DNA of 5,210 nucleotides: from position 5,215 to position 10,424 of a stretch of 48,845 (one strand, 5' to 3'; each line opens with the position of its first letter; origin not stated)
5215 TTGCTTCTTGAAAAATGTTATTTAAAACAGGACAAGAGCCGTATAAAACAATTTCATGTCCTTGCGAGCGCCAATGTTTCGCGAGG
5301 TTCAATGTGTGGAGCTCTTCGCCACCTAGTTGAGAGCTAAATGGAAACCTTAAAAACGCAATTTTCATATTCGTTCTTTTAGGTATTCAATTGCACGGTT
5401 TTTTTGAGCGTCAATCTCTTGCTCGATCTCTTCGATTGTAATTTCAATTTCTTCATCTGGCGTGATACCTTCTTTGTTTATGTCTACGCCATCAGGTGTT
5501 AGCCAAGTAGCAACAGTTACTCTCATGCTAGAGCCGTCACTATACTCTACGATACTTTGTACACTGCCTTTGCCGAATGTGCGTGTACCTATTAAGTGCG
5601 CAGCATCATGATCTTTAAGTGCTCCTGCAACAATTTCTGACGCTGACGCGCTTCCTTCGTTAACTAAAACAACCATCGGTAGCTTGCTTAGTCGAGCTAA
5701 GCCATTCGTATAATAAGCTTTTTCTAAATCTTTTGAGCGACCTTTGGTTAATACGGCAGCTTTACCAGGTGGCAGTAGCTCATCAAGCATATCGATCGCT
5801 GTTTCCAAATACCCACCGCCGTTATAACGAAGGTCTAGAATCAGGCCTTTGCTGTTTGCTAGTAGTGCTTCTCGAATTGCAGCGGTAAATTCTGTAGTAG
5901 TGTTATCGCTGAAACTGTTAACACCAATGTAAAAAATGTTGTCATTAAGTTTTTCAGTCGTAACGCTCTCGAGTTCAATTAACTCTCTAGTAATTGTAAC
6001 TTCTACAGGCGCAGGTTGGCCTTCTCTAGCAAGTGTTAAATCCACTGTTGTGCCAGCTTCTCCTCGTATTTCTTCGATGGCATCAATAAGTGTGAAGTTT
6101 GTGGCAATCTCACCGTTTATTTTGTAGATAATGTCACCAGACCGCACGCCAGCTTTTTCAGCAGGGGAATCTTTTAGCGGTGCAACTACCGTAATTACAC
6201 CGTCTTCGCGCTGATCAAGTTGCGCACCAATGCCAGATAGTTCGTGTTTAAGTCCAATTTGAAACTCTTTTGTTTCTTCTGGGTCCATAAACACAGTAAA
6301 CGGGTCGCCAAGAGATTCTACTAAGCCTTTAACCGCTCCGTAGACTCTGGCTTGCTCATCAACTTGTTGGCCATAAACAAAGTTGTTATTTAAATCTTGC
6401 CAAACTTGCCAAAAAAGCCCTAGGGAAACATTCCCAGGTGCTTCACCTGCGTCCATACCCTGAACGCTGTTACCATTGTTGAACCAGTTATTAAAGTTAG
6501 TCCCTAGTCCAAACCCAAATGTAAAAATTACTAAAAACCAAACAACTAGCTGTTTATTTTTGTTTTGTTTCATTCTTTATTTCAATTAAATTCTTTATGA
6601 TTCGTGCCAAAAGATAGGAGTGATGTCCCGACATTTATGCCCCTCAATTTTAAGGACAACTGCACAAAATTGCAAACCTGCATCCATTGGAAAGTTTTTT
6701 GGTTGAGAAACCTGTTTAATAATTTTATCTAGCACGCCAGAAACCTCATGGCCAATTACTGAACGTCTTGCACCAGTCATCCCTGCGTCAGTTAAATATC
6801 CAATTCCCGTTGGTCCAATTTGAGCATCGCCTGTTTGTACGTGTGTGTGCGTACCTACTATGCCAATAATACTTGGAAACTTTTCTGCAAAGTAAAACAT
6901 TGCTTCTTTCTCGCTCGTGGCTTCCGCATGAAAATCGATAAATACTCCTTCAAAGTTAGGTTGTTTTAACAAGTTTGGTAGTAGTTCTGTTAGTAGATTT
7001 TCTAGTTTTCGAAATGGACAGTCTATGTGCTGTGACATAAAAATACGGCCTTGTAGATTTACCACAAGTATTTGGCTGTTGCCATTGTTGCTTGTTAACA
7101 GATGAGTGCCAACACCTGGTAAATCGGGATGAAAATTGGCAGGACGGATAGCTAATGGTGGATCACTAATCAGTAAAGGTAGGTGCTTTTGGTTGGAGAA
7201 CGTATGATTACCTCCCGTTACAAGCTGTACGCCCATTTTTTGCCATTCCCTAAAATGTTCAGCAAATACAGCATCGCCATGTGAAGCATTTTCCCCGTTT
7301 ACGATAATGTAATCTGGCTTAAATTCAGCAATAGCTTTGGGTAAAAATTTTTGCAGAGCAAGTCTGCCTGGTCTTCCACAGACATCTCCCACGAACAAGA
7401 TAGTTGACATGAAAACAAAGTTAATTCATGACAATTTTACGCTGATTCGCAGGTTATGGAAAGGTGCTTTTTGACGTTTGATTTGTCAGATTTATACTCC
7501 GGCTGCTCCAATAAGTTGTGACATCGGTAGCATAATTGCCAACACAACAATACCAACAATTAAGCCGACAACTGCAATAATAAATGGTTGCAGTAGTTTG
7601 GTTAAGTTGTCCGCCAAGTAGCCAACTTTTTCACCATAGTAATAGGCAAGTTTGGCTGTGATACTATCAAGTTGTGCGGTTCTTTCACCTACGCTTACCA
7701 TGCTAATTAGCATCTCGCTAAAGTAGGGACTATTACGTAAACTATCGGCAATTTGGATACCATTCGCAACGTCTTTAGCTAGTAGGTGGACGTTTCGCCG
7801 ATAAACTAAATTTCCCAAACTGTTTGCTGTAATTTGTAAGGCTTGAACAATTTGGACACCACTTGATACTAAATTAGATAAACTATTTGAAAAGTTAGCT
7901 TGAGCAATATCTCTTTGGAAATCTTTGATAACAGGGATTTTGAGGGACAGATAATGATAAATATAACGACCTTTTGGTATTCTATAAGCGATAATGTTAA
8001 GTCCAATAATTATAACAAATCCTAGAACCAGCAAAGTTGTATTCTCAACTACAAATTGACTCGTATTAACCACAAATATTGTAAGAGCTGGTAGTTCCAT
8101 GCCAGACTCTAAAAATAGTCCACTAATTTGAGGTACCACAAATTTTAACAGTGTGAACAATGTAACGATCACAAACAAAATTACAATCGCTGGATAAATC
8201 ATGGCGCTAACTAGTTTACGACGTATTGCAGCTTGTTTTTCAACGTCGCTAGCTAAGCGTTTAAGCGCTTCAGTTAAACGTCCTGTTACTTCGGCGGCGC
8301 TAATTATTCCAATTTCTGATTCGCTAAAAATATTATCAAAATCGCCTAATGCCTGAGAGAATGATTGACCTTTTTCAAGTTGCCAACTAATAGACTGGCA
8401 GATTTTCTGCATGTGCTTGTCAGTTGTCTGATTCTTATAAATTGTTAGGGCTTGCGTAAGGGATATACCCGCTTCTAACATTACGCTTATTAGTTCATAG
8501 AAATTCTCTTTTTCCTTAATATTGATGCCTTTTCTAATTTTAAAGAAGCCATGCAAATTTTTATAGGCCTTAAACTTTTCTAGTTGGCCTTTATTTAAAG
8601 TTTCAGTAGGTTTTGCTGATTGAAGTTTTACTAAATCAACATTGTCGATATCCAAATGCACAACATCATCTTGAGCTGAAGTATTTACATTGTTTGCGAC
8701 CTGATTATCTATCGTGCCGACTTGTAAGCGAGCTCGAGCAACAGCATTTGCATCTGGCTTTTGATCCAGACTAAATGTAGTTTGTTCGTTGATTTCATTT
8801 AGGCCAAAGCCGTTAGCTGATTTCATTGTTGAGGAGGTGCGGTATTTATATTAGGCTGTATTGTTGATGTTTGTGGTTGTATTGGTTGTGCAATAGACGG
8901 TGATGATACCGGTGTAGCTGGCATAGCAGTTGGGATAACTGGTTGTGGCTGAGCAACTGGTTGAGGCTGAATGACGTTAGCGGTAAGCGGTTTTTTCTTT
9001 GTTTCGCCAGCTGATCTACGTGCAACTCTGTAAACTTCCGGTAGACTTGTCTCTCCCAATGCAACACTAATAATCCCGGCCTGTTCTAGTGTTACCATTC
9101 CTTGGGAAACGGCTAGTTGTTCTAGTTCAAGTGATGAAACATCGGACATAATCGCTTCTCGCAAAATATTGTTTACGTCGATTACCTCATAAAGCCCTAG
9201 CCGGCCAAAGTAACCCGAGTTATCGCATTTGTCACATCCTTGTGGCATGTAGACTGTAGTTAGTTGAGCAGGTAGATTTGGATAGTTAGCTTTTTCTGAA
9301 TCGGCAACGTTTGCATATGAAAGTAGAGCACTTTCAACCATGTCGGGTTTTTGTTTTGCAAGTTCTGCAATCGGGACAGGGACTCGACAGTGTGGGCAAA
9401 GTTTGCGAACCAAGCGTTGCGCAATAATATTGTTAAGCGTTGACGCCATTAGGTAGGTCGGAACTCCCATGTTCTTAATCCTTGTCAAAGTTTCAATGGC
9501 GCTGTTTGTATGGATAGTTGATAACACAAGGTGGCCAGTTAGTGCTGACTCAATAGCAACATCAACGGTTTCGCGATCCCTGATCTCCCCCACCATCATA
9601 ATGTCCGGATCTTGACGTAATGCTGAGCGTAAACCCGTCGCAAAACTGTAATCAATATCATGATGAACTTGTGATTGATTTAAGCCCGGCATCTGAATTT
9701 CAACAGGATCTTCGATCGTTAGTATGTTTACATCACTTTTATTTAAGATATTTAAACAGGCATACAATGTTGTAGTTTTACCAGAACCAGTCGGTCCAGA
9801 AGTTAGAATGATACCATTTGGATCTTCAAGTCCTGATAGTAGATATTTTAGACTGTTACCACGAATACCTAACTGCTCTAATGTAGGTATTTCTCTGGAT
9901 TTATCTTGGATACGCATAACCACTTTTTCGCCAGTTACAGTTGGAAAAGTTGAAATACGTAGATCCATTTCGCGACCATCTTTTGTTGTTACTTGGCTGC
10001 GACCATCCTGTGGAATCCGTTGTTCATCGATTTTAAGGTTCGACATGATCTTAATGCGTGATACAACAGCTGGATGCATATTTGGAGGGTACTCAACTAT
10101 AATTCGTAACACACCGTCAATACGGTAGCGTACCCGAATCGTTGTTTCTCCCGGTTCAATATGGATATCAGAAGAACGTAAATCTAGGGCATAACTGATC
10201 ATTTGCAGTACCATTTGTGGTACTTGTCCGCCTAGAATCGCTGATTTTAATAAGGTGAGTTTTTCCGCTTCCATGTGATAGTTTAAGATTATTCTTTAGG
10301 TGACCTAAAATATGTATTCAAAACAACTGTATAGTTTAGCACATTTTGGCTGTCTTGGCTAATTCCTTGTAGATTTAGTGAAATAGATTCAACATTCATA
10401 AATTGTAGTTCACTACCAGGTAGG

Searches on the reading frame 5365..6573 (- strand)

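Call 6: search_protein_families(library=pfam, proteins=[window:5365-6573:-], max_evalue=0.01)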
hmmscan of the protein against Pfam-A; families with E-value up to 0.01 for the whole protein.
window:5365-6573:- (402 aa): 6 families
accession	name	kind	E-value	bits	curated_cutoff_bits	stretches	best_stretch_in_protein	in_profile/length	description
PF03572.23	Peptidase_S41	-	9.7e-51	172.1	24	1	213-376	2-165/165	Peptidase family S41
PF17820.7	PDZ_6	-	1.8e-11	44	27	1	129-183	2-54/54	PDZ domain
PF13180.12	PDZ_2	-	1.1e-10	42.1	27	1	114-193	2-79/80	PDZ domain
PF00595.29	PDZ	-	1.4e-09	38.6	23.2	1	109-181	5-80/81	PDZ domain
PF22694.1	CtpB_N-like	-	1.4e-07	32.3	27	1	56-99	43-84/85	Activating protease CtpB N-terminal domain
PF14685.13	PDZ_Tricorn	-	0.0017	18.7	25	1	133-192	28-86/88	Tricorn protease PDZ domain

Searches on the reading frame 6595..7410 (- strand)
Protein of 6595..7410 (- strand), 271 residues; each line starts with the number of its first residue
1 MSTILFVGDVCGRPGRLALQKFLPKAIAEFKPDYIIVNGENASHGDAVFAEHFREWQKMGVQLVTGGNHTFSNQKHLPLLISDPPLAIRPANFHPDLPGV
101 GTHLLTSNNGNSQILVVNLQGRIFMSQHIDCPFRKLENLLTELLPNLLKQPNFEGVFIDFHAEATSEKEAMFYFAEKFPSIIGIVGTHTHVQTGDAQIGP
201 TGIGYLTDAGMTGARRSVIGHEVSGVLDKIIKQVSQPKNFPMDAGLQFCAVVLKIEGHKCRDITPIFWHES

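Call 6: search_protein_families(library=pfam, proteins=[window:6595-7410:-], max_evalue=0.01)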
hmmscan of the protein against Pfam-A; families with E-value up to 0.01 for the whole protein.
window:6595-7410:- (271 aa): 2 families
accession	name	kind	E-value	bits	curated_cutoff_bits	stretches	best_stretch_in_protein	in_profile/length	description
PF13277.11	YmdB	-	6.9e-74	248.7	27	1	5-265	1-252/253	YmdB-like protein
PF00149.33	Metallophos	-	3.4e-08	34.6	21.5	1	3-191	2-190/191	Calcineurin-like phosphoesterase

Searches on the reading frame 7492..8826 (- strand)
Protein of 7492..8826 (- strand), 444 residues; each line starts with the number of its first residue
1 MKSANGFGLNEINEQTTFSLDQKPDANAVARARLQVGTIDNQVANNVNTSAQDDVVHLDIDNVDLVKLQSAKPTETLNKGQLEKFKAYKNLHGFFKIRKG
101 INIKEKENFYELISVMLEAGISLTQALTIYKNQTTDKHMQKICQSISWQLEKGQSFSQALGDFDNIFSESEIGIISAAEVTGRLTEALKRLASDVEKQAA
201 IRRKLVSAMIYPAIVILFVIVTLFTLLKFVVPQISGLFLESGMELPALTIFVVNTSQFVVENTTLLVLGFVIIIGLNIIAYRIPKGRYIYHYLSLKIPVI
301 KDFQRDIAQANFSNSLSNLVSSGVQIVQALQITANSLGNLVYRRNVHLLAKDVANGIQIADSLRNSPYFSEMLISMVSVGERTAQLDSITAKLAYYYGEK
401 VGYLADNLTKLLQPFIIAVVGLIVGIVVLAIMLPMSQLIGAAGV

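Call 6: search_protein_families(library=pfam, proteins=[window:7492-8826:-], max_evalue=0.01)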
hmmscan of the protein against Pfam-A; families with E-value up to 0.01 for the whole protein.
window:7492-8826:- (444 aa): 1 family
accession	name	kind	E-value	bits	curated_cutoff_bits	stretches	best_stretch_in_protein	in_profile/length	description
PF00482.28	T2SSF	-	6.2e-53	178.5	25.2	2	109-232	1-125/125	Type II secretion system (T2SS), protein F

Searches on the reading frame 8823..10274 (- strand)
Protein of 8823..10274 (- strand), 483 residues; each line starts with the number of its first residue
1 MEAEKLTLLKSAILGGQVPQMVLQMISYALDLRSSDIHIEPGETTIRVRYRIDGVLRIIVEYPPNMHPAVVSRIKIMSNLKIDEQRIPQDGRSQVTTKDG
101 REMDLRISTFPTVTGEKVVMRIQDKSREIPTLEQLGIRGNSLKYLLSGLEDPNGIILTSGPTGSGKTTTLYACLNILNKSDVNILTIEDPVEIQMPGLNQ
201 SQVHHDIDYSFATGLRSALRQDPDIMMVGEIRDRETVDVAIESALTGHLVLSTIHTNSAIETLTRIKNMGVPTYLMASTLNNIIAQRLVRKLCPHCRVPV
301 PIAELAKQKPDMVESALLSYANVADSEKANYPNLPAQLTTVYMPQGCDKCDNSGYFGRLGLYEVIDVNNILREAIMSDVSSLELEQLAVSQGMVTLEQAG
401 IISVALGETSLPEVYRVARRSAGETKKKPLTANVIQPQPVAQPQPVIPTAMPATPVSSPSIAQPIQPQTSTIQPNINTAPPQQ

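Call 6: search_protein_families(library=pfam, proteins=[window:8823-10274:-], max_evalue=0.01)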
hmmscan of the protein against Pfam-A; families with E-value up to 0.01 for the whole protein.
window:8823-10274:- (483 aa): 2 families
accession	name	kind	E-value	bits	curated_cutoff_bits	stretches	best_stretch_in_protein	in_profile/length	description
PF00437.27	T2SSE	-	1e-126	423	24.9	1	18-416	8-370/370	Type II/IV secretion system protein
PF25199.1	nSTAND_NTPase5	-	0.0079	16.5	34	0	151-193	39-82/145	Novel STAND NTPase 5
